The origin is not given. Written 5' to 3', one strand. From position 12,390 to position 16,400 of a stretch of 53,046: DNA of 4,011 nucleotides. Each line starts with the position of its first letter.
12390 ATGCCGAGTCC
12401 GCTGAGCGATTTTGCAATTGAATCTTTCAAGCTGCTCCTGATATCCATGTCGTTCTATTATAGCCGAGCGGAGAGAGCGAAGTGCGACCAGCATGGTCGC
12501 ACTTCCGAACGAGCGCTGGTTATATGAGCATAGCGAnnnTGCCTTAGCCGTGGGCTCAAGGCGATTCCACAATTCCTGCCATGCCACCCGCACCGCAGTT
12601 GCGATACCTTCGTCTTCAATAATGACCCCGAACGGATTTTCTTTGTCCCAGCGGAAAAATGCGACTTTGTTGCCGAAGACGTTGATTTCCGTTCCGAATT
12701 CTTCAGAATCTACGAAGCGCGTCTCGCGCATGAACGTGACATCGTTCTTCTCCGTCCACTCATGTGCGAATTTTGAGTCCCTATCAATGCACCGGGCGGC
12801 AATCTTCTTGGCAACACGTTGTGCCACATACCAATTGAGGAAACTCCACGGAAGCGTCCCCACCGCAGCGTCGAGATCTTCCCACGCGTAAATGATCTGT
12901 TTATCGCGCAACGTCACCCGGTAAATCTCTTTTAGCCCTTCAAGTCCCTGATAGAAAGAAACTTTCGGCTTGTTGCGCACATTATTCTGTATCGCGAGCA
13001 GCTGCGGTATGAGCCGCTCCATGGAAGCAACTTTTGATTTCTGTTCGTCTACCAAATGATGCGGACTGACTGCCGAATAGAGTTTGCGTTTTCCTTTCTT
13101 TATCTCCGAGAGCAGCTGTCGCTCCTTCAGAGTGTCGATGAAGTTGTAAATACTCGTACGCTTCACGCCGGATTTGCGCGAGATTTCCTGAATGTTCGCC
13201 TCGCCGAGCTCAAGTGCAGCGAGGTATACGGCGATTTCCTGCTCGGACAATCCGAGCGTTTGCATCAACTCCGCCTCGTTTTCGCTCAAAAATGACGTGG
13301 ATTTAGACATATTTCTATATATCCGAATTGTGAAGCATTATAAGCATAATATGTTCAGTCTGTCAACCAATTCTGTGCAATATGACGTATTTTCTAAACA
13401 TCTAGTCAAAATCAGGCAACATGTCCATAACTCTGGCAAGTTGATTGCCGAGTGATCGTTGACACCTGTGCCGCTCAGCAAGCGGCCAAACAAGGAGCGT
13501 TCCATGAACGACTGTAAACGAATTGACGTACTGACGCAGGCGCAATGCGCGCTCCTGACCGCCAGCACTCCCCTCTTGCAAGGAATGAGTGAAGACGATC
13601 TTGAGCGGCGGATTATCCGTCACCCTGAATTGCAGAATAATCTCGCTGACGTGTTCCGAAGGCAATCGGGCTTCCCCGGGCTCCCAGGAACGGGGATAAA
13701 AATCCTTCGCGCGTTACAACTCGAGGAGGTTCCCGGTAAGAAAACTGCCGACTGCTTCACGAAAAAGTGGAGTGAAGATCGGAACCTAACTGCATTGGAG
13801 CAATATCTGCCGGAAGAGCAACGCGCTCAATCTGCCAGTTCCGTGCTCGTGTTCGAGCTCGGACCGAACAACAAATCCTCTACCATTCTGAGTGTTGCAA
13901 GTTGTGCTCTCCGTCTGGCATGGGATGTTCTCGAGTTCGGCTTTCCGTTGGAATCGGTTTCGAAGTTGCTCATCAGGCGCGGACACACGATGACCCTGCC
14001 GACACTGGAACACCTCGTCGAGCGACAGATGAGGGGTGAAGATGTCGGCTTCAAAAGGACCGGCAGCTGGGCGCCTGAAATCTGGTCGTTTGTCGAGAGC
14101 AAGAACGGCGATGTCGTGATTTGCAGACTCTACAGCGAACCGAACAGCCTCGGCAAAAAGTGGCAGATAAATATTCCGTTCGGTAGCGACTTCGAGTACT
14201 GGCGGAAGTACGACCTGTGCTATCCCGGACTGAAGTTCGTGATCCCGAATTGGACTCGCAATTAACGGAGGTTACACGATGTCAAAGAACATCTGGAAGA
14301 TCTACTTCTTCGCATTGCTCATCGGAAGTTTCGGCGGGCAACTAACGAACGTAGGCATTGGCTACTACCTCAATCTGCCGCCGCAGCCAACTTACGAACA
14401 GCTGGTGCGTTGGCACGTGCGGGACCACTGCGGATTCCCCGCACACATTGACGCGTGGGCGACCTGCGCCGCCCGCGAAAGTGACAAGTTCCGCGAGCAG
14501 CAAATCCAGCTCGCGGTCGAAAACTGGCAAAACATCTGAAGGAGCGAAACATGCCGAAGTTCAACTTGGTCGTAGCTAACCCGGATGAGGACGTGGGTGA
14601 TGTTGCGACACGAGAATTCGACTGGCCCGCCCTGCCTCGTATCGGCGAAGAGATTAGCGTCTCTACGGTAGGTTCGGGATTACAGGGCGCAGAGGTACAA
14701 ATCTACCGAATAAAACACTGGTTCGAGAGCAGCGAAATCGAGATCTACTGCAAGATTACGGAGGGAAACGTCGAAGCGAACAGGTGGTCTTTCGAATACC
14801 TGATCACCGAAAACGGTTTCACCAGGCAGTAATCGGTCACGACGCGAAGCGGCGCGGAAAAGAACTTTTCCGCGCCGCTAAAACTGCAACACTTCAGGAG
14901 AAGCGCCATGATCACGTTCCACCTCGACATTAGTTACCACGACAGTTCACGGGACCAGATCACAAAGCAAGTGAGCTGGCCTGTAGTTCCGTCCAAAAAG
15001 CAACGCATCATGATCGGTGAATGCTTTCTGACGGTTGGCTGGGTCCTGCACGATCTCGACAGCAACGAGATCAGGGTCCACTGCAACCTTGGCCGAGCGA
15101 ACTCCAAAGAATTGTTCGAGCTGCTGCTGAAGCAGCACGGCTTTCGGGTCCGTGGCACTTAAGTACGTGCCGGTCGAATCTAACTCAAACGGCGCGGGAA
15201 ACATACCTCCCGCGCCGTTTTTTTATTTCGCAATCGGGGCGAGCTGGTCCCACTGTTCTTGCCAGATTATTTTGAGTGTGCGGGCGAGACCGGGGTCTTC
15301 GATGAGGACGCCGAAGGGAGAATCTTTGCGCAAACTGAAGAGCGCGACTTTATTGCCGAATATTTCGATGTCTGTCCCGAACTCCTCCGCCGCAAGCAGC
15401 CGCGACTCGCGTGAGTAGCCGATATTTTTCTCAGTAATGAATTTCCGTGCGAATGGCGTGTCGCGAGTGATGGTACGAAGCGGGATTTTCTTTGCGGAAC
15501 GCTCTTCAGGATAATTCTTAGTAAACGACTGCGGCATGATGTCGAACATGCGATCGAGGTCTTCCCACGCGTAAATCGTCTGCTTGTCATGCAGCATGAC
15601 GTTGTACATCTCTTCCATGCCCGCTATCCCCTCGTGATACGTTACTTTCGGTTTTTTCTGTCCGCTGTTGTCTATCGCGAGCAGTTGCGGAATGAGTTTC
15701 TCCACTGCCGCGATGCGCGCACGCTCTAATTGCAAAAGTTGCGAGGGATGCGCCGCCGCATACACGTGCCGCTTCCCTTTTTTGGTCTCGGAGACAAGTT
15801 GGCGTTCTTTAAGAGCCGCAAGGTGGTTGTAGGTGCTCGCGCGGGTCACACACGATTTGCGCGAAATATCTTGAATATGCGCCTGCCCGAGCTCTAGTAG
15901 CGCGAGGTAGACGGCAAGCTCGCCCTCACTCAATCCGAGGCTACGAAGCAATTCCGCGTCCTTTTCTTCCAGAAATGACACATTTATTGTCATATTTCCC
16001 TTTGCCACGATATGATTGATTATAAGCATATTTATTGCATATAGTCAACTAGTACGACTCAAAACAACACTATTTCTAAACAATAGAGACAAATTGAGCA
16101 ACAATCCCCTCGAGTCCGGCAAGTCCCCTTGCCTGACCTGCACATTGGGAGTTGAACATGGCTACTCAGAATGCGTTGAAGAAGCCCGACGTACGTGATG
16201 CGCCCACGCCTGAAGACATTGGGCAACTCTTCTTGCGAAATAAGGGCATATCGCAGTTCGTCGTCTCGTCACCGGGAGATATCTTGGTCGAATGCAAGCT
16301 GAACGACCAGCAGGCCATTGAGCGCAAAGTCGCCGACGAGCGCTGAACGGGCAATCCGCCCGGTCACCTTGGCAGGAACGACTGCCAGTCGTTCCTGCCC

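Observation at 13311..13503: The divergent control regions of cassettes 1 and 2 are paralogous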

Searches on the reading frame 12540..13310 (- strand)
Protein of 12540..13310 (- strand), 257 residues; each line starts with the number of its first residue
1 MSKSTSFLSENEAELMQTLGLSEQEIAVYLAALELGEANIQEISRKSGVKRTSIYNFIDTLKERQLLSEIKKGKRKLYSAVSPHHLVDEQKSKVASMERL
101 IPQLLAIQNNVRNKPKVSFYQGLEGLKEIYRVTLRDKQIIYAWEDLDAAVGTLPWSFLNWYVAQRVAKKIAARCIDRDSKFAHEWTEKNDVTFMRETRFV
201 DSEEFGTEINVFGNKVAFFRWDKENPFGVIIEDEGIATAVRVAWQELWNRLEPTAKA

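Call 100: predict_structure(alignment_id=A4)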
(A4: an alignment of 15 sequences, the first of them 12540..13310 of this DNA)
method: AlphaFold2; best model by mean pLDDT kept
length: 257 residues; sequences in the alignment: 15
mean_pLDDT: 79.7   pTM: 0.52
mean pLDDT of the five models: 79.7, 77.2, 70.8, 67.4, 55.0
residues with pLDDT >= 90: 47; 70-90: 151; 50-70: 42; < 50: 17
segments of 3 or more residues with pLDDT < 50: 1-8, 106-110
pLDDT, mean of each block of 10 residues (from residue 1): 39 67 86 88 87 85 86 84 69 61 50 73 92 86 89 88 89 91 87 86 75 90 86 85 87 62
secondary structure, 60 per line:
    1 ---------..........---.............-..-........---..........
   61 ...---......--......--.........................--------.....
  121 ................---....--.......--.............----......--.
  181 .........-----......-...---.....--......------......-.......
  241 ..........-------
elements in order: H10-19 H23-35 H40-47 H51-63 E67-72 E75-80 H83-107 E116-121 H122-136 E140-143 H146-152 H155-167 E172-177 H180-189 E195-200 E208-212 E215-220 E227-232 H234-250

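Call 102: fold_search(model_id=the predicted structure, library=pdb)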
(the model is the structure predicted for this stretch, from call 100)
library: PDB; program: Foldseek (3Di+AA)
matches with E <= 10: 1584; with E <= 0.001: 49
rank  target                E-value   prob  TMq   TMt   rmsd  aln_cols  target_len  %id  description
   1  5bqt_A                1.1e-14  1.00  0.40  0.40  23.5       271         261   17  Structure of TrmBL2, an archaeal chromatin protein, shows a novel mode of DNA binding. (released 2015-09-02)
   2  5bpd_D                2.1e-14  1.00  0.39  0.39  15.0       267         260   16  Structure of TrmBL2, an archaeal chromatin protein, shows a novel mode of DNA binding. (released 2015-09-02)
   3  5bpd_C                3.6e-14  1.00  0.40  0.40  15.3       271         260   17  Structure of TrmBL2, an archaeal chromatin protein, shows a novel mode of DNA binding. (released 2015-09-02)
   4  5bpi_D                9.9e-14  1.00  0.40  0.40  15.2       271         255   16  Structure of TrmBL2, an archaeal chromatin protein, shows a novel mode of DNA binding. (released 2015-09-02)
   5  5box_A                1.6e-13  1.00  0.41  0.40  25.0       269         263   16  Structure of TrmBL2, an archaeal chromatin protein, shows a novel mode of DNA binding. (released 2015-09-02)
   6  5bpi_C                1.7e-13  1.00  0.40  0.40  14.9       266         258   16  Structure of TrmBL2, an archaeal chromatin protein, shows a novel mode of DNA binding. (released 2015-09-02)
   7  5bpd_B                1.7e-13  1.00  0.40  0.39  24.5       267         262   15  Structure of TrmBL2, an archaeal chromatin protein, shows a novel mode of DNA binding. (released 2015-09-02)
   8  5bqt_B                5.7e-13  1.00  0.40  0.40  22.9       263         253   16  Structure of TrmBL2, an archaeal chromatin protein, shows a novel mode of DNA binding. (released 2015-09-02)
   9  3qph_A                4.5e-10  1.00  0.36  0.29  16.6       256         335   17  The three-dimensional structure of TrmB, a global transcriptional regulator of the hyperthermophilic archaeon Pyrococc (released 2012-05-30)
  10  4ggj                  5.6e-06  1.00  0.41  0.61   4.1       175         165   12  Crystal structure of Zucchini from mouse (mZuc / PLD6 / MitoPLD) (released 2012-10-10)
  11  7e0m_A                1.3e-05  1.00  0.44  0.30  12.8       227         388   11  Crystal structure of phospholipase D (released 2021-12-22)
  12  2g7u_B                9.1e-05  0.99  0.22  0.23  16.6       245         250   12  2.3 A structure of putative catechol degradative operon regulator from Rhodococcus sp. RHA1 (released 2006-04-04)
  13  2g7u_C                1.1e-04  0.99  0.22  0.22  13.6       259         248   11  2.3 A structure of putative catechol degradative operon regulator from Rhodococcus sp. RHA1 (released 2006-04-04)
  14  8v08_B                1.3e-04  1.00  0.37  0.26   5.7       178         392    9  Crystal structure of human PLD4 co-crystallized with 5'Pi-ssDNA (released 2024-03-13)
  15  6pcp_A                1.4e-04  1.00  0.24  0.43  15.0       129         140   15  Mechanism for regulation of DNA binding of Bordetella bronchiseptica BpsR by 6-hydroxynicotinic acid (released 2019-11-06)
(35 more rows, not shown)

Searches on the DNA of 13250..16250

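Call 76: search_rna_families(source=window, start=13250, end=16250, threshold=evalue, max_evalue=1)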
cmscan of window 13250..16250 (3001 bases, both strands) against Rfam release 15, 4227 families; matches with E-value up to 1: 4.
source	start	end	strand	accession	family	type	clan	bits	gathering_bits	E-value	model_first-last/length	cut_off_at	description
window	14847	14879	-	RF04201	MIR7510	Gene; miRNA;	-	22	93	0.52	1-79/79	no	MIR7510 microRNA precursor family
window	14844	14887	+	RF03606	mir-2071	Gene; miRNA;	-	19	100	0.74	1-74/74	no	mir-2071 microRNA precursor family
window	15186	15323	-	RF02377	SurA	Gene; sRNA;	-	17.5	100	0.098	1-279/279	no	SurA sRNA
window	16151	16215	+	RF01134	sR30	Gene; snRNA; snoRNA; CD-box;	-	16.4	38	0.58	1-57/57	no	Small nucleolar RNA sR30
